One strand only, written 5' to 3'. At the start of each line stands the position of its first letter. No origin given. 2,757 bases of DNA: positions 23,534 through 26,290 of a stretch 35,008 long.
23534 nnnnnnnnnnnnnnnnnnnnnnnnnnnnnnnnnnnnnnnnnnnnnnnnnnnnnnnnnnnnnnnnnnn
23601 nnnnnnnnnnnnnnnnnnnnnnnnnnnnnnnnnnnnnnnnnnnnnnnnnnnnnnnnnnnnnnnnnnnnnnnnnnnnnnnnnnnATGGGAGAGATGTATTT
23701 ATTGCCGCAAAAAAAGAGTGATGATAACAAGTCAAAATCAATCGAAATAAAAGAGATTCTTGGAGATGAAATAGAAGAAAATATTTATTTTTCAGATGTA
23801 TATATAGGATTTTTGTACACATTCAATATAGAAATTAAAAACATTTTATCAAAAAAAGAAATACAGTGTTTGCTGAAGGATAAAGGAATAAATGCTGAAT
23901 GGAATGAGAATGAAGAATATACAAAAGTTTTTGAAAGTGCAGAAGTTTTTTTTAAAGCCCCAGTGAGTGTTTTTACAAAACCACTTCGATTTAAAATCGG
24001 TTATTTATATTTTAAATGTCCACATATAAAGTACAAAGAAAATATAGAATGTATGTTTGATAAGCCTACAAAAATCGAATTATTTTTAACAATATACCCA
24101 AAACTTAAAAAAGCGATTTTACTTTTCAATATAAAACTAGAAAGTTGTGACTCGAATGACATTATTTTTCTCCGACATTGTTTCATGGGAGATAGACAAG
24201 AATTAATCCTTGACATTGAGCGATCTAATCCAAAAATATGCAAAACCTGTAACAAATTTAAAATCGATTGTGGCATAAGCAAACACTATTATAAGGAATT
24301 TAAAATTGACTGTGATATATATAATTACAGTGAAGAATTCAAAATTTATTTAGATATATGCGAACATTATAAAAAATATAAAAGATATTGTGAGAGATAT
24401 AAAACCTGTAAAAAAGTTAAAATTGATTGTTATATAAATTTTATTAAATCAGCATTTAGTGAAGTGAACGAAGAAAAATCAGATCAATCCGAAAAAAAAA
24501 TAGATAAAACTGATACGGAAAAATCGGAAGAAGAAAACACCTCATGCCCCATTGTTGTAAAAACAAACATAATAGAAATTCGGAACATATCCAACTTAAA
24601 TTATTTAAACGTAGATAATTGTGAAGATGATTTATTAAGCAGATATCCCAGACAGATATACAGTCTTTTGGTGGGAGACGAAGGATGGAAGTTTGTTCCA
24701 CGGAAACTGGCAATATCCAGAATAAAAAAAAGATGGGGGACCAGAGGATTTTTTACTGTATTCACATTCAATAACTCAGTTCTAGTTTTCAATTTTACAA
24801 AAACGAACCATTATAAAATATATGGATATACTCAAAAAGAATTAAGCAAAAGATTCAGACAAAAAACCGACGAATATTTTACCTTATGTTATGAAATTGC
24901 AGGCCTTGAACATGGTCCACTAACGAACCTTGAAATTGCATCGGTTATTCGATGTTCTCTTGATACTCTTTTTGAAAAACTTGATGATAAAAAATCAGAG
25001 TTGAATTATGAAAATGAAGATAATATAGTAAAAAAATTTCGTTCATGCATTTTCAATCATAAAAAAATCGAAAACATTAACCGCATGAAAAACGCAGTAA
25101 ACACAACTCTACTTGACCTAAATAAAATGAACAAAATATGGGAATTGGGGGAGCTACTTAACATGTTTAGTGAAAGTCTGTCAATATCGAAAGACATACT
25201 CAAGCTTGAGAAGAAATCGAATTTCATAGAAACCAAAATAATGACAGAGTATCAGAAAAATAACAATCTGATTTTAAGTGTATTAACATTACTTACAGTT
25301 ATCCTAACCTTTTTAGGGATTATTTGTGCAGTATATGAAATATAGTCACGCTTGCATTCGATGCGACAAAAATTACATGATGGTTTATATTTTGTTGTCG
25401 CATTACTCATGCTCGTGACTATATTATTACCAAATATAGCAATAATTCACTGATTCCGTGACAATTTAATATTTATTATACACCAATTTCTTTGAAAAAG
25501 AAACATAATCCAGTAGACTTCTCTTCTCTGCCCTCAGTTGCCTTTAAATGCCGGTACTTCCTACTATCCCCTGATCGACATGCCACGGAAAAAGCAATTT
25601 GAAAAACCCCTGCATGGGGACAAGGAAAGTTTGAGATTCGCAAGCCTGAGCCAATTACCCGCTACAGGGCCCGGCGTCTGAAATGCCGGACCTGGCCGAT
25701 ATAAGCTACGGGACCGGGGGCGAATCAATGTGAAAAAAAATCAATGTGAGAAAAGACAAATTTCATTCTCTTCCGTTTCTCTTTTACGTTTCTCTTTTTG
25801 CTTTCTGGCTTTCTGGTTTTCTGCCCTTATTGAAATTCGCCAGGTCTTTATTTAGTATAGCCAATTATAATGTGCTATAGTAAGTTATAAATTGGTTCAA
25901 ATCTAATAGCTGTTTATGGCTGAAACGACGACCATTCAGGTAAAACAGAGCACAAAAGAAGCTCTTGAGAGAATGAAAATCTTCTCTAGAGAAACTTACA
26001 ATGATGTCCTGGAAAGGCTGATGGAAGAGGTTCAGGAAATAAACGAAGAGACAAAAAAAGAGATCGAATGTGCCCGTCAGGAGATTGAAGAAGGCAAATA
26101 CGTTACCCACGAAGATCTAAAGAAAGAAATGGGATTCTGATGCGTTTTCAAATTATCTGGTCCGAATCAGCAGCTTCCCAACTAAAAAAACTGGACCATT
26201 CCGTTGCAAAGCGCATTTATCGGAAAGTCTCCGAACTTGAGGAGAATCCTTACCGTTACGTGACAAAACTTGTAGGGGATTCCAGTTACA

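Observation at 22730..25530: AT-rich island with an overlapping methyltransferase plus large tail-anchored protein pair: candidate uncharacterised two-gene system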

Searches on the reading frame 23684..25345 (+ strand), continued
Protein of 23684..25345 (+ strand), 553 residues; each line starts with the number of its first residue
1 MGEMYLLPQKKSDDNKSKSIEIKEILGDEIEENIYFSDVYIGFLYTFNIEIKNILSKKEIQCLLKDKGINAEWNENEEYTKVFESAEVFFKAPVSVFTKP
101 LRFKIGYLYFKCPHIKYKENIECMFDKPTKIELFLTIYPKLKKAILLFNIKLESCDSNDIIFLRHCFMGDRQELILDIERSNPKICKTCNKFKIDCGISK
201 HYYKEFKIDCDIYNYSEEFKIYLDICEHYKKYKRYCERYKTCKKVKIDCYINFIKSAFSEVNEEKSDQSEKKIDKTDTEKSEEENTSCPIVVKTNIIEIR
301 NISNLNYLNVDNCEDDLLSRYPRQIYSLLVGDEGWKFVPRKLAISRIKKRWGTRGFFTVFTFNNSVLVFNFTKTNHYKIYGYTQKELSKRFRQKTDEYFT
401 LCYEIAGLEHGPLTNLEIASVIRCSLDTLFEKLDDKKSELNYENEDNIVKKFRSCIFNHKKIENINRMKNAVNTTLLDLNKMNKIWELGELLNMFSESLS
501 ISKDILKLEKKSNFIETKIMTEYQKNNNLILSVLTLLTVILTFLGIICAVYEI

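Call 57: search_protein_families(library=pfam, alignment_id=A4, max_evalue=0.00001)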
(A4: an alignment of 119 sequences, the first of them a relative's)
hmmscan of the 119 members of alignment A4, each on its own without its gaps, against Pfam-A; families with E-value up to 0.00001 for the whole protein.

A. member 1, L001:5403-6515:- (370 aa): 0 families

B. families by the number of members that match (of 119 scanned): 114 families (the first 25 are shown)
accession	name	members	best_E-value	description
PF00580.27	UvrD-helicase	7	3.5e-98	UvrD/REP helicase N-terminal domain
PF13361.12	UvrD_C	7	7.8e-83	UvrD-like helicase C-terminal domain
PF13245.12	AAA_19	7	2e-23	AAA domain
PF13538.12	UvrD_C_2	7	5.5e-11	UvrD-like helicase C-terminal domain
PF13604.12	AAA_30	7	2e-07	AAA domain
PF00128.31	Alpha-amylase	6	6.2e-57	Alpha amylase, catalytic domain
PF01653.23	DNA_ligase_aden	6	1.4e-52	NAD-dependent DNA ligase adenylation domain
PF03120.22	DNA_ligase_OB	6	1e-24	NAD-dependent DNA ligase OB-fold domain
PF12826.13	HHH_2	6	1.8e-15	Helix-hairpin-helix motif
PF00533.33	BRCT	6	9.7e-10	BRCA1 C Terminus (BRCT) domain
PF21196.3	PcrA_UvrD_tudor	6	1e-07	PcrA/UvrD tudor domain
PF00120.29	Gln-synt_C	5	1e-90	Glutamine synthetase, catalytic domain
PF18318.6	Gln-synt_C-ter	4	1.8e-47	Glutamine synthetase C-terminal domain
PF12437.13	GSIII_N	2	2.7e-83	Glutamine synthetase type III N terminal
PF01196.24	Ribosomal_L17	2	7.3e-42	Ribosomal protein L17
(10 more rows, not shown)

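Call 58: search_protein_families(library=padloc, alignment_id=A4, max_evalue=0.00001)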
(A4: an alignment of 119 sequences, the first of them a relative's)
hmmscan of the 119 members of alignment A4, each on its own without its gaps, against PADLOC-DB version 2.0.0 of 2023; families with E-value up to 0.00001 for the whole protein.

A. member 1, L001:5403-6515:- (370 aa): 0 families

B. families by the number of members that match (of 119 scanned): 132 families (the first 25 are shown)
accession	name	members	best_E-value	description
PDLC03802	RTasHel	7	1.2e-129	DRT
PDLC00132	GajB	7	4.2e-113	UrvD helicase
PDLC00114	GajB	7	9e-113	UrvD helicase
PDLC00117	GajB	7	7.3e-84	UrvD helicase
PDLC00127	GajB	7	8e-63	UrvD helicase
PDLC00103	GajB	7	7.4e-62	UrvD helicase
PDLC00121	GajB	7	1.3e-58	UrvD helicase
PDLC00107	GajB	7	2.8e-56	UrvD helicase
PDLC00110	GajB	7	3.5e-49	UrvD helicase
PDLC00123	GajB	7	1.6e-48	UrvD helicase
PDLC00119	GajB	7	1.2e-45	UrvD helicase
PDLC00130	GajB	7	2.9e-45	UrvD helicase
PDLC00122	GajB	7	4.4e-42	UrvD helicase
PDLC00134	GajB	7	1.9e-38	UrvD helicase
PDLC00144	GajB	7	5e-37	UrvD helicase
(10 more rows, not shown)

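Call 59: search_protein_families(library=ncbifam, alignment_id=A2, max_evalue=0.001)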
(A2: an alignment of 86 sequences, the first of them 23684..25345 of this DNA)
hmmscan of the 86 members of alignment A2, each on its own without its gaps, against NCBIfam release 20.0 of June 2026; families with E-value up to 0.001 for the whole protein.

A. member 1, window:23684-25345:+ (553 aa): 0 families

B. families by the number of members that match (of 86 scanned): 11 families
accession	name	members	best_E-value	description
NF043040.1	corrin_prot_MT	2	3.2e-08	corrinoid protein-associated methyltransferase CpaM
TIGR01983.1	UbiG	2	4e-08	bifunctional 2-polyprenyl-6-hydroxyphenol methylase/3-demethylubiquinol 3-O-methyltransferase UbiG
TIGR02021.1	BchM-ChlM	2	3.2e-05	magnesium protoporphyrin IX methyltransferase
TIGR02072.1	BioC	2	4.2e-05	malonyl-ACP O-methyltransferase BioC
NF041820.1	daptide_MTase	2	0.00034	daptide-type RiPP biosynthesis methyltransferase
TIGR00477.1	tehB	1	4e-10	tellurite resistance methyltransferase TehB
NF008992.0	PRK12335.1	1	5.1e-08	SAM-dependent methyltransferase TehB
NF008405.0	PRK11207.1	1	1.4e-07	tellurite resistance methyltransferase TehB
TIGR04325.1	MTase_LIC12133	1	1.1e-05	methyltransferase, TIGR04325 family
NF004851.0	PRK06202.1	1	0.0002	hypothetical protein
NF010703.0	PRK14103.1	1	0.00021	trans-aconitate 2-methyltransferase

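Call 69: find_related_loci(query=A3, collection=viral_contigs, flank=8000)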
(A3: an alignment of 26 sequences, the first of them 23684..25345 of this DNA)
Query A3 (553 aa) in viral_contigs; peptide patterns used: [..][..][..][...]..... (x = any residue, [..] = any of these).
11 stretches matched a pattern, but none encodes a relative of the query by tblastn (E <= 1e-3).

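Call 70: search_dna_similar(query=L020:6726-8762:+, collection=plasmids, mode=protein, max_evalue=0.001, max_rows=10)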
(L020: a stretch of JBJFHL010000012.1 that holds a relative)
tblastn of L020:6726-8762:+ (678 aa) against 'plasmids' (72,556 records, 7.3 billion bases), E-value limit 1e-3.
Records with a match: 3; places in all: 3; records where one place covers at least 80% of the query: 0.
Best place of each record, by identity: <60% 3.
By first word of the organism name: Nonomuraea 1; Nocardia 1; Rhodovulum 1.
By predicted mobility (MOB-suite, as given by PLSDB): non-mobilizable 3.
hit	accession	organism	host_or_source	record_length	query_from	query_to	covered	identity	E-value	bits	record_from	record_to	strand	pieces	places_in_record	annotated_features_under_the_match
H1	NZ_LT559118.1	Nonomuraea gerenzanensis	-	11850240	57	204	22%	29.8%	9e-6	57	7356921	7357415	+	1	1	none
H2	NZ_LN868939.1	Nocardia farcinica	not known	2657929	58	158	15%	35.5%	4e-4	52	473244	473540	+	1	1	none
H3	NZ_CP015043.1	Rhodovulum sp. P5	cell culture,shallow-sea hydrothermal ...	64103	56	135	12%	39.8%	1e-5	57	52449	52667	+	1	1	class I SAM-dependent methyltransferase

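Call 71: search_dna_similar(query=window:23684-25345:+, collection=phages, mode=protein, max_evalue=0.001, max_rows=10)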
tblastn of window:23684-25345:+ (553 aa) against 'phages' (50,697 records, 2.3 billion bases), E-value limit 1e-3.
No match.

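Call 73: search_solved_structures(query=A2, max_evalue=10, show_alignments=5)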
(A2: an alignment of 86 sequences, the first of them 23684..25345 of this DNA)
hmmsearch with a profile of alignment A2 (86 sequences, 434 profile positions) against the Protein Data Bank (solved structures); distinct sequences matched with E-value up to 10: 6.
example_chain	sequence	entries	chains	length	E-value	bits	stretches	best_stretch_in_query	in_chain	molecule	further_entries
3csx_A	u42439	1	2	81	0.16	14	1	324-387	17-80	Putative uncharacterized protein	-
2dq3_A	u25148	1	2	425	3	9.9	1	323-396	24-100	Seryl-tRNA synthetase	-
8a22_AJ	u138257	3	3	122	3.1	9.8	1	312-373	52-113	mL64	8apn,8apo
4ev6_A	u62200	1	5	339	3.1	9.8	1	356-424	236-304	Magnesium transport protein CorA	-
4cy4_A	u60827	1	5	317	3.3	9.8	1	356-424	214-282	MAGNESIUM TRANSPORT PROTEIN CORA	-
8a22_Yi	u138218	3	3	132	3.7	9.6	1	312-373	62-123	mS114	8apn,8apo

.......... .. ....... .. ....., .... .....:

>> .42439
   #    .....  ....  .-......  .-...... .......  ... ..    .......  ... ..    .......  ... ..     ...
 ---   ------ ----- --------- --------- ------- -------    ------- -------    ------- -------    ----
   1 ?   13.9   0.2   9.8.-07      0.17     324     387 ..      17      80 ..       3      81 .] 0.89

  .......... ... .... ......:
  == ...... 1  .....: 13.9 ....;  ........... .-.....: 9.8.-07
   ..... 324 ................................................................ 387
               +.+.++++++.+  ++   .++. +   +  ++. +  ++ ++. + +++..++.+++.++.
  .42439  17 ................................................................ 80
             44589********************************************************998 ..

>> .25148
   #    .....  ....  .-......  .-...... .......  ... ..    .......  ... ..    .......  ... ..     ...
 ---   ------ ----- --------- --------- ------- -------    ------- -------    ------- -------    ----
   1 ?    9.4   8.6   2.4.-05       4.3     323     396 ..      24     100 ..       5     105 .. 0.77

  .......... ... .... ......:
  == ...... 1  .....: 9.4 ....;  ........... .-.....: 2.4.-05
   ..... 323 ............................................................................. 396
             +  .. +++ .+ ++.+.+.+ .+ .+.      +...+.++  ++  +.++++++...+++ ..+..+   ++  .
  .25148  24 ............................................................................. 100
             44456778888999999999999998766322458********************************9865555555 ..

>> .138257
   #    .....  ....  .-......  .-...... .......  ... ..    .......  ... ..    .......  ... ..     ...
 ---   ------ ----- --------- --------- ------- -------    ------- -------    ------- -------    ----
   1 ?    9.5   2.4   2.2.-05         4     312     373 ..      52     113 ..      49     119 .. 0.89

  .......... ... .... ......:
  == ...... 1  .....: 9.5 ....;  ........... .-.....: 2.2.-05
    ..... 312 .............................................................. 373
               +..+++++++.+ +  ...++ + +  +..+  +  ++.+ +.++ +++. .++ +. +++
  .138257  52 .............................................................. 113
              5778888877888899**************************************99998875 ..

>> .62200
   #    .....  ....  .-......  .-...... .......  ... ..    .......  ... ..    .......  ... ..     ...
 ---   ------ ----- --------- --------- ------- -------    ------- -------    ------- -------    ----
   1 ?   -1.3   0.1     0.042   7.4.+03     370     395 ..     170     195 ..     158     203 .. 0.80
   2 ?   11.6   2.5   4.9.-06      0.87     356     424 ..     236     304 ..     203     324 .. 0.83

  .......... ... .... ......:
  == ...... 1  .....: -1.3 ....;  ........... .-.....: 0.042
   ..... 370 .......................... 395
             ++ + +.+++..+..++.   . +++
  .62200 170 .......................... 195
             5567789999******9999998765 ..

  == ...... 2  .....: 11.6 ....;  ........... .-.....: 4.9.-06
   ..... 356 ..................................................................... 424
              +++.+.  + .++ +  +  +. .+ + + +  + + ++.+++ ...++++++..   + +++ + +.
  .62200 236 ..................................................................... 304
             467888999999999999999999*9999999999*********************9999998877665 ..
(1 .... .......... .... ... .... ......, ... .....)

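Call 89: search_solved_structures(query=L001:7079-9046:+, max_evalue=1e-10)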
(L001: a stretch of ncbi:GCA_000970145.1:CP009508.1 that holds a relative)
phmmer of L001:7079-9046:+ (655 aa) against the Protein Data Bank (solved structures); distinct sequences matched with E-value up to 1e-10: 142 (the best 60 are shown).
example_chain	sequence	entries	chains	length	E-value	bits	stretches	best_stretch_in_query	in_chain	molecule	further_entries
5x7u_A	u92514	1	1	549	1.7e-82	281.1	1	71-605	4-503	Trehalose synthase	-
5h2t_A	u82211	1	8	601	1.3e-80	274.8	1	66-595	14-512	Trehalose synthase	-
8ywd_A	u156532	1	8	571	2.6e-75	257.4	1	73-604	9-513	maltose alpha-D-glucosyltransferase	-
4wf7_A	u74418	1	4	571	4.7e-74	253.2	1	73-604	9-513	Trehalose synthase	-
8z2r_A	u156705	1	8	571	6.4e-74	252.8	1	73-604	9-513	maltose alpha-D-glucosyltransferase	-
5ykb_A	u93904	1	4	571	9e-74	252.3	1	73-604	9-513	Trehalose synthase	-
5gtw_A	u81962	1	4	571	1.2e-73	251.8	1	73-604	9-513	Trehalose synthase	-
8z2q_A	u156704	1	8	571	1.2e-73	251.8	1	73-604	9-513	maltose alpha-D-glucosyltransferase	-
9ezl_A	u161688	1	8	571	1.2e-73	251.8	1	73-604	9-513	maltose alpha-D-glucosyltransferase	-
4tvu_A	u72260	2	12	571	1.2e-73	251.8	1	73-604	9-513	Trehalose synthase | maltose alpha-D-glucosyltransferase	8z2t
8z2l_A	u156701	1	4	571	1.7e-73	251.4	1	73-604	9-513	maltose alpha-D-glucosyltransferase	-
8z2u_A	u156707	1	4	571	3.2e-73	250.4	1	73-604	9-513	maltose alpha-D-glucosyltransferase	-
8z2s_A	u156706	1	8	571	5.1e-73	249.8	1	73-604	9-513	maltose alpha-D-glucosyltransferase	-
4lxf_A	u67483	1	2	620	6.9e-73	249.4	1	70-579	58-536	Trehalose synthase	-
3zo9_A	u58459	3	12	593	9.8e-73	248.9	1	70-487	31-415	TREHALOSE SYNTHASE/AMYLASE TRES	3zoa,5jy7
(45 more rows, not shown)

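Call 90: search_solved_structures(query=L037:9098-10225:+, max_evalue=1e-10)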
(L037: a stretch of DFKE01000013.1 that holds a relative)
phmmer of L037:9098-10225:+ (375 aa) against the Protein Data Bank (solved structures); distinct sequences matched with E-value up to 1e-10: 203 (the best 60 are shown).
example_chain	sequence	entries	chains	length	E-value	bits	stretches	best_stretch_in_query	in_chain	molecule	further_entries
8jnx_A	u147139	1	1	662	1.5e-49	172.5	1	2-210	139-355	Alpha-amylase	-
4e2o_A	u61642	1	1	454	7.9e-45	156.9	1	2-210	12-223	Alpha-amylase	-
1jf6_A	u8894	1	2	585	2.7e-40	142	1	17-210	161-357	ALPHA AMYLASE II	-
1bvz_A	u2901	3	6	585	6.2e-40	140.8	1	17-210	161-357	PROTEIN (ALPHA-AMYLASE II) | ALPHA-AMYLASE II | Neopullulanase 2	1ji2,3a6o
1wzk_A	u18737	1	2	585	6.5e-40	140.7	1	17-210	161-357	Alpha-amylase II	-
1wzm_A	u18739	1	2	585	8.7e-40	140.3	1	17-210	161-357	Alpha-amylase II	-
1wzl_A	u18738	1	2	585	9.3e-40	140.2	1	17-210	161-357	Alpha-amylase II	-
1jf5_A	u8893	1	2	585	2.1e-39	139.1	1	17-210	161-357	ALPHA AMYLASE II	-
1jib_A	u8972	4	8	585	3.2e-39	138.5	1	17-210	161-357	NEOPULLULANASE | ALPHA-AMYLASE II | Neopullulanase 2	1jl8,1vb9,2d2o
1g1y_A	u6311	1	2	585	4.2e-39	138.1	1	17-210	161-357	ALPHA-AMYLASE II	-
5a2a_A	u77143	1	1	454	4.5e-39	138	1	2-210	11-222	APO FORM OF ANOXYBACILLUS ALPHA-AMYLASES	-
5a2b_A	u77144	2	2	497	6.3e-39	137.5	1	2-210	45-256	ANOXYBACILLUS ALPHA-AMYLASE | ALPHA-AMYLASE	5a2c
1vfm_A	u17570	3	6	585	1.5e-38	136.2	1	17-210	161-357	Neopullulanase 2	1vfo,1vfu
5ot1_A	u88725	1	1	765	1.9e-38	136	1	22-211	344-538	Pullulanase type II, GH13 family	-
1j0h_A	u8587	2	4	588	1.7e-36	129.5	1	14-210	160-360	neopullulanase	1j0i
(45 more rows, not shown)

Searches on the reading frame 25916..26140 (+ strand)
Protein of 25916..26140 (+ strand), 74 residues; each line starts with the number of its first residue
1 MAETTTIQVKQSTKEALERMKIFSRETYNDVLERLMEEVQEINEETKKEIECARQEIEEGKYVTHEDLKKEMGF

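Call 3: search_protein_families(library=pfam, proteins=[window:25916-26140:+], max_evalue=0.1)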
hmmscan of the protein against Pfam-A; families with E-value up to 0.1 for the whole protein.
window:25916-26140:+ (74 aa): 6 families
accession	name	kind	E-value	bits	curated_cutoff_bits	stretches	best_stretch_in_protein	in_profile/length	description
PF24434.1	DUF7557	-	4e-05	23.4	25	1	4-36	1-32/45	Family of unknown function (DUF7557)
PF02697.20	VAPB_antitox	-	0.0085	17.3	27.9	1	6-56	2-53/69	Putative antitoxin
PF21667.2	Nop5_N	-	0.0085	16.6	27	1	10-65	19-71/117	Nop5, N-terminal domain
PF08726.16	EFhand_Ca_insen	-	0.038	14.5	27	1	43-71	1-30/69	Ca2+ insensitive EF hand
PF24430.1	DUF7553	-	0.057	14.4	27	1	12-59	30-81/85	Family of unknown function (DUF7553)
PF01442.23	Apolipoprotein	-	0.079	13.1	90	1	2-69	24-87/190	Apolipoprotein A1/A4/E domain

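Call 4: search_protein_families(library=padloc, proteins=[window:25916-26140:+], max_evalue=0.1)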
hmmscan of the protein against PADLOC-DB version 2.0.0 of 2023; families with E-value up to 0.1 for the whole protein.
window:25916-26140:+ (74 aa): 3 families
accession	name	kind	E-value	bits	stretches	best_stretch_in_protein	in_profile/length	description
PDLC03420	REase_II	-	0.0072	13.5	1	9-57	110-158/317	Type II restriction enzyme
PDLC01892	CARF4--CARF_PDDEXK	-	0.0096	13.3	1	6-59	183-235/410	-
PDLC00271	PtuA1|PtuA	-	0.019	12.5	1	16-70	338-391/421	AAA ATPase domain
